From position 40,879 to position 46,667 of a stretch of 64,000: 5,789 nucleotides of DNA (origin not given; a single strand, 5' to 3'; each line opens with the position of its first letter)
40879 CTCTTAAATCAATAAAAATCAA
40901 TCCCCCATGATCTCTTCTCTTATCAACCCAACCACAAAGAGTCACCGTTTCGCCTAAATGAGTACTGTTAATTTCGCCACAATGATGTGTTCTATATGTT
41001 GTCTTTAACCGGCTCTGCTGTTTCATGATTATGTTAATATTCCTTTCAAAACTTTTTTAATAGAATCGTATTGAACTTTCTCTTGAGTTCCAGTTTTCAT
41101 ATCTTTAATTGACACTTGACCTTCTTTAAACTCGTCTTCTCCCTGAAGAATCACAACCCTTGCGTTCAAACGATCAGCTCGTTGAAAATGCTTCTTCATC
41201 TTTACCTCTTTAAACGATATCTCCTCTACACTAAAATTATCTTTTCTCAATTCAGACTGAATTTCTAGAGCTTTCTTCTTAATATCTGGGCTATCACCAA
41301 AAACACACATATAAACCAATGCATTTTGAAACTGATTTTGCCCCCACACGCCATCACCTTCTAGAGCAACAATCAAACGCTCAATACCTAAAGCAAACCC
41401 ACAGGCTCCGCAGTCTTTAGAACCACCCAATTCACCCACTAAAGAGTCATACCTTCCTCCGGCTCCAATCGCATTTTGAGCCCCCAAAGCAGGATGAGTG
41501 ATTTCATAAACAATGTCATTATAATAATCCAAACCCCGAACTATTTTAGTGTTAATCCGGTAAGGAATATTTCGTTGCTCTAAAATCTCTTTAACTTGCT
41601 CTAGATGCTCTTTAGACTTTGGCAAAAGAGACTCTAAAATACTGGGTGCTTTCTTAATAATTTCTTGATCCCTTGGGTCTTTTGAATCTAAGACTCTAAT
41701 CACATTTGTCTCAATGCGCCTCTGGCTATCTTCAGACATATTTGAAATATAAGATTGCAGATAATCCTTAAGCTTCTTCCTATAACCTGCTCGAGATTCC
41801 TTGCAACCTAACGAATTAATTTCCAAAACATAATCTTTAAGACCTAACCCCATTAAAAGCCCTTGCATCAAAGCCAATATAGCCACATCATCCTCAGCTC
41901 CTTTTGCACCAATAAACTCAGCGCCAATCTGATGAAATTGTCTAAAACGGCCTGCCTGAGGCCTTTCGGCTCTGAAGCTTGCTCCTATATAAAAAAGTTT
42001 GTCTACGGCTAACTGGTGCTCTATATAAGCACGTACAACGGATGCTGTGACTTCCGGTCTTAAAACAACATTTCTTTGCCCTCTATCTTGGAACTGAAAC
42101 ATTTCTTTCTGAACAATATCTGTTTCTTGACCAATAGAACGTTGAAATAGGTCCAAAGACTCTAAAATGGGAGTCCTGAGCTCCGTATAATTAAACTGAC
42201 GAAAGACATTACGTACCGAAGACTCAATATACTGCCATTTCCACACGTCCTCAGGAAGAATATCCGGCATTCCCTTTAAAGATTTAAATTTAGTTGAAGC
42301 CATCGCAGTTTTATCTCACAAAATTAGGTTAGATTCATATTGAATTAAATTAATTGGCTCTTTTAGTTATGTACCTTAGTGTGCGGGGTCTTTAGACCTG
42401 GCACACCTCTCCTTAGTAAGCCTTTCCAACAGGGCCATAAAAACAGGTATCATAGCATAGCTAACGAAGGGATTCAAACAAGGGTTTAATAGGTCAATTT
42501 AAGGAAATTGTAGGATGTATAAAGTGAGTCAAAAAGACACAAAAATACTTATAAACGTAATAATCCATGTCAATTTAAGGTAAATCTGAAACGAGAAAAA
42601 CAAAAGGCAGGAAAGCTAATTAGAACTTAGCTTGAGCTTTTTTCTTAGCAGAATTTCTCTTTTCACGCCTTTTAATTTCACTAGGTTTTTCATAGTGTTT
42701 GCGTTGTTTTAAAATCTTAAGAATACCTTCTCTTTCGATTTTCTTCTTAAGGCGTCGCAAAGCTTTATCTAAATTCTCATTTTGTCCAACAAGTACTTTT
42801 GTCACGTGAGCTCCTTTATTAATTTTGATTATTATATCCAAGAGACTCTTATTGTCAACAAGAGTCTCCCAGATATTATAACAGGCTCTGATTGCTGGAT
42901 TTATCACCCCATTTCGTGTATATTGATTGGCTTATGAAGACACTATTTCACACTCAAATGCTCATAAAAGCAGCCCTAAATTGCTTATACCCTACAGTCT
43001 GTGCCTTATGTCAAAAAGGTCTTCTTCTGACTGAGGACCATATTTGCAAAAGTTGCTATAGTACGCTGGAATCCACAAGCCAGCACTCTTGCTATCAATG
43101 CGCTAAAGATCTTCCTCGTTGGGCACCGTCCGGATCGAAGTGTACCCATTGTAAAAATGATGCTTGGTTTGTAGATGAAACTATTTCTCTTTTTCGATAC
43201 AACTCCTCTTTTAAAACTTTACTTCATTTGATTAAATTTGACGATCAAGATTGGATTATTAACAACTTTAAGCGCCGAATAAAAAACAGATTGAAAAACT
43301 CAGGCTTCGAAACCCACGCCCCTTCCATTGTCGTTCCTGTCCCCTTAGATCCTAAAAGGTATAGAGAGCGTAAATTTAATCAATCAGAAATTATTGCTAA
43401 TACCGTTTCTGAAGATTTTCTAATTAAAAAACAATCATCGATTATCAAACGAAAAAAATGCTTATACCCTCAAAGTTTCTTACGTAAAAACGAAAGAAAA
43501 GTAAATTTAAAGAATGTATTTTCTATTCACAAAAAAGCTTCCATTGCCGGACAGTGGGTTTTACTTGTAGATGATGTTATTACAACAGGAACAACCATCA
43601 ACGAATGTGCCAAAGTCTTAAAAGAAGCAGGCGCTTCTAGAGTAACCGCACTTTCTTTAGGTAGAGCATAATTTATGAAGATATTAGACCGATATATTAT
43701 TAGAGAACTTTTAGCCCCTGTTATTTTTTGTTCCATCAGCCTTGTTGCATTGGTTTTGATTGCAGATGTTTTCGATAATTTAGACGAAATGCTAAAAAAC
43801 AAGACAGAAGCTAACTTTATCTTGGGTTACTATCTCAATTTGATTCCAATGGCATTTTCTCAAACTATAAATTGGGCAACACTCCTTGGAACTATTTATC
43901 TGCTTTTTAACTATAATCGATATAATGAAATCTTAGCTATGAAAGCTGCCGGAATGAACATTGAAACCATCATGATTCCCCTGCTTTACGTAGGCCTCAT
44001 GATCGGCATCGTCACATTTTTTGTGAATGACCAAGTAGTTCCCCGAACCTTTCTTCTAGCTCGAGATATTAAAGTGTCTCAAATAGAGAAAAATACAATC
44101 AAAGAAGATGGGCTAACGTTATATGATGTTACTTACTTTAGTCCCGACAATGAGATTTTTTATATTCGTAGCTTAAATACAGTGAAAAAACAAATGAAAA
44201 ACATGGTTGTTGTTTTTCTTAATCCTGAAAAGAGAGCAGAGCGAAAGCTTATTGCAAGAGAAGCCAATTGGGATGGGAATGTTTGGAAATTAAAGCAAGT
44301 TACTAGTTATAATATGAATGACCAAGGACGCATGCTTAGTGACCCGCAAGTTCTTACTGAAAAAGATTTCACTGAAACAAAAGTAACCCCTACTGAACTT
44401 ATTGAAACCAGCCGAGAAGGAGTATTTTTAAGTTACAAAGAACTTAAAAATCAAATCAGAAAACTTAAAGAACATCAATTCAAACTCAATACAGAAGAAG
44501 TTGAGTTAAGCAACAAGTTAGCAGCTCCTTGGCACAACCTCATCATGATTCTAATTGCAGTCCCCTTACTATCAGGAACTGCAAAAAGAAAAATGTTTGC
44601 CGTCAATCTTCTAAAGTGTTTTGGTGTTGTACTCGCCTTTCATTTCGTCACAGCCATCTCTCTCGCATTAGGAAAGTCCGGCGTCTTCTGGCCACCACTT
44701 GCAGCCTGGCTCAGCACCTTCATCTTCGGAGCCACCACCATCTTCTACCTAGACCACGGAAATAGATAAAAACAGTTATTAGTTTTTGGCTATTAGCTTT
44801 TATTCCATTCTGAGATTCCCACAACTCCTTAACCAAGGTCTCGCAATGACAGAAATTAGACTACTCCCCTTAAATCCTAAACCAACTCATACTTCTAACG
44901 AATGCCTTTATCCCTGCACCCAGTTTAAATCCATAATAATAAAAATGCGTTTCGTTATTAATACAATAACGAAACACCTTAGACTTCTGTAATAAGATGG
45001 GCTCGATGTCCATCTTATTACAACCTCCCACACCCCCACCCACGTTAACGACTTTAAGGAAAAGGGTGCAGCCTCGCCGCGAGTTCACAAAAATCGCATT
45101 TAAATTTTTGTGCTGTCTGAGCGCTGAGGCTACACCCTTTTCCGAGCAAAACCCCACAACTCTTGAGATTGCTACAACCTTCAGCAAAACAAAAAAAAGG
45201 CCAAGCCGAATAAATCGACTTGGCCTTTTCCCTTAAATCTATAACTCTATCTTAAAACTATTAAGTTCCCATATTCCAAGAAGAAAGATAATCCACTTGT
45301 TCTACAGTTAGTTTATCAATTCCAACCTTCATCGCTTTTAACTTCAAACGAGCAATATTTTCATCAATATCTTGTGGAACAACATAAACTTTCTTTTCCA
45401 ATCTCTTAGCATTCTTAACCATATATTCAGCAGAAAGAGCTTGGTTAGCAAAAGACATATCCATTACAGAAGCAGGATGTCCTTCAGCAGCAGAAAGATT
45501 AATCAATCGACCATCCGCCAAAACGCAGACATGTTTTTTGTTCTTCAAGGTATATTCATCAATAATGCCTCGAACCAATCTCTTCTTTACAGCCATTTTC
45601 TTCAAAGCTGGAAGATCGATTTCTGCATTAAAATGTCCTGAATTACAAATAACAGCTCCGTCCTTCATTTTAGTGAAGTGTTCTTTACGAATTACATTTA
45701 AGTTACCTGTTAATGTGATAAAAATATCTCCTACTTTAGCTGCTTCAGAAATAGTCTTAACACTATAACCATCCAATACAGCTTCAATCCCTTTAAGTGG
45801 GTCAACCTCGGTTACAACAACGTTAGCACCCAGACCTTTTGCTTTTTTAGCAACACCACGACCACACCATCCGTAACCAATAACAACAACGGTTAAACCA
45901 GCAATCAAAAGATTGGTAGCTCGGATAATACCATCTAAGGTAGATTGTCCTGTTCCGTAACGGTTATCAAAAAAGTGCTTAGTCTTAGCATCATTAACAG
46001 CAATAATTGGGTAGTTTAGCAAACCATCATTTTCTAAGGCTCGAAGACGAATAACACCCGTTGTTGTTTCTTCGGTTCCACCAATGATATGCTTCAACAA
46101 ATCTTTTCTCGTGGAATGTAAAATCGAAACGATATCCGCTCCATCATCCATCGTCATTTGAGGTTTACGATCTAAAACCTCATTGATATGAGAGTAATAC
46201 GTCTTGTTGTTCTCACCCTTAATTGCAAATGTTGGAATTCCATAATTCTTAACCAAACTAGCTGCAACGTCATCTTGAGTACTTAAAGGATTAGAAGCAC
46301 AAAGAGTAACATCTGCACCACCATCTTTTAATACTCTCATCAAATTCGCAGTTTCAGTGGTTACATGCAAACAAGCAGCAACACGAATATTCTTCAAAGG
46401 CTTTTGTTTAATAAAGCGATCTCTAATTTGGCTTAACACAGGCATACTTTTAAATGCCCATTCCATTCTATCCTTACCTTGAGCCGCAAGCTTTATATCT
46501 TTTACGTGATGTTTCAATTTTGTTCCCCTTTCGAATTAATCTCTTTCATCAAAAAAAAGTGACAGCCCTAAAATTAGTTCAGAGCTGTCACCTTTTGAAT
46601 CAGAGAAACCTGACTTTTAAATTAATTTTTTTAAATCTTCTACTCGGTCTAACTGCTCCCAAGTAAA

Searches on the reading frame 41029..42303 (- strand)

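Call 10: search_protein_families(library=pfam, proteins=[window:41029-42303:-], max_evalue=0.00001)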
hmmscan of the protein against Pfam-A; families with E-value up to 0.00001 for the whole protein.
window:41029-42303:- (424 aa): 3 families
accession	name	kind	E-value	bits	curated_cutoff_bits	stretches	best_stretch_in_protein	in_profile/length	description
PF13393.11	tRNA-synt_His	-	8.2e-47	160.4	25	1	11-310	1-308/308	Histidyl-tRNA synthetase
PF03129.25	HGTP_anticodon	-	8.7e-14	51.9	21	1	339-420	12-92/94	Anticodon binding domain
PF00587.30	tRNA-synt_2b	-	4.3e-12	46.9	29.3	1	69-313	1-174/179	tRNA synthetase class II core domain (G, H, P, S and T)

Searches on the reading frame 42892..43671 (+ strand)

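Call 61: search_protein_families(library=pfam, proteins=[window:42892-43671:+], max_evalue=0.00001)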
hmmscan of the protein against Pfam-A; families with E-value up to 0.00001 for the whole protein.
window:42892-43671:+ (259 aa): 2 families
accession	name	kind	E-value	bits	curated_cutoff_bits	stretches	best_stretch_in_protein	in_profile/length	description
PF00156.33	Pribosyltran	-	9.3e-09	35.2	26.3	1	207-252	74-119/158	Phosphoribosyl transferase domain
PF18912.6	DZR_2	-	4.3e-08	33.3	27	1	28-87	1-55/56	Double zinc ribbon domain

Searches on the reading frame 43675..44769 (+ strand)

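Call 61: search_protein_families(library=pfam, proteins=[window:43675-44769:+], max_evalue=0.00001)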
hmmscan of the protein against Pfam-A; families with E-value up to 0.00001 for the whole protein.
window:43675-44769:+ (364 aa): 1 family
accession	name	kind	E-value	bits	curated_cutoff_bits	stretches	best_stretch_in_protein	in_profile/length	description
PF03739.19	LptF_LptG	-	4.8e-65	220.3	27.9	1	6-359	1-351/353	Lipopolysaccharide export system permease LptF/LptG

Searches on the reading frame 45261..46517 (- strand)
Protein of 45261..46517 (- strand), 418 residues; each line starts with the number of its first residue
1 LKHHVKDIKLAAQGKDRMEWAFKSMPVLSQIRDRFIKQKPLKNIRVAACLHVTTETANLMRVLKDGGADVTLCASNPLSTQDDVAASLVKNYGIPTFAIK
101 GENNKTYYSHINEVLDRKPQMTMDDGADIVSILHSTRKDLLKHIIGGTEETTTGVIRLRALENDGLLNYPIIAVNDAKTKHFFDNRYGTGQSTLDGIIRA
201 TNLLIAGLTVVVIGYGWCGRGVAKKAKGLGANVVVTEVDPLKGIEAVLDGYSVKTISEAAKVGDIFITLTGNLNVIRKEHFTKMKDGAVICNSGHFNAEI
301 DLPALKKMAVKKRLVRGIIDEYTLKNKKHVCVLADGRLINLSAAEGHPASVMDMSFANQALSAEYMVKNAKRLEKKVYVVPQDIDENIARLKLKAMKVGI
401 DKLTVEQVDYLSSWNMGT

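Call 10: search_protein_families(library=pfam, proteins=[window:45261-46517:-], max_evalue=0.00001)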
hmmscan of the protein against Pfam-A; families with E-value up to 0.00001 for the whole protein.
window:45261-46517:- (418 aa): 4 families
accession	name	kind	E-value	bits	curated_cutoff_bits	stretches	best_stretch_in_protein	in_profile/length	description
PF05221.23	AdoHcyase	-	1.7e-63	215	25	2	3-136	2-139/299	S-adenosyl-L-homocysteine hydrolase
PF00670.27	AdoHcyase_NAD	-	1.7e-54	184.8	27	1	185-345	1-161/162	S-adenosyl-L-homocysteine hydrolase, NAD binding domain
PF02826.25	2-Hacid_dh_C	-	8e-10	38.8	25.1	1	204-314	33-146/178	D-isomer specific 2-hydroxyacid dehydrogenase, NAD binding domain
PF07991.19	KARI_N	-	1.5e-07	31.5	20.6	1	205-299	2-100/165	Acetohydroxy acid isomeroreductase, NADPH-binding domain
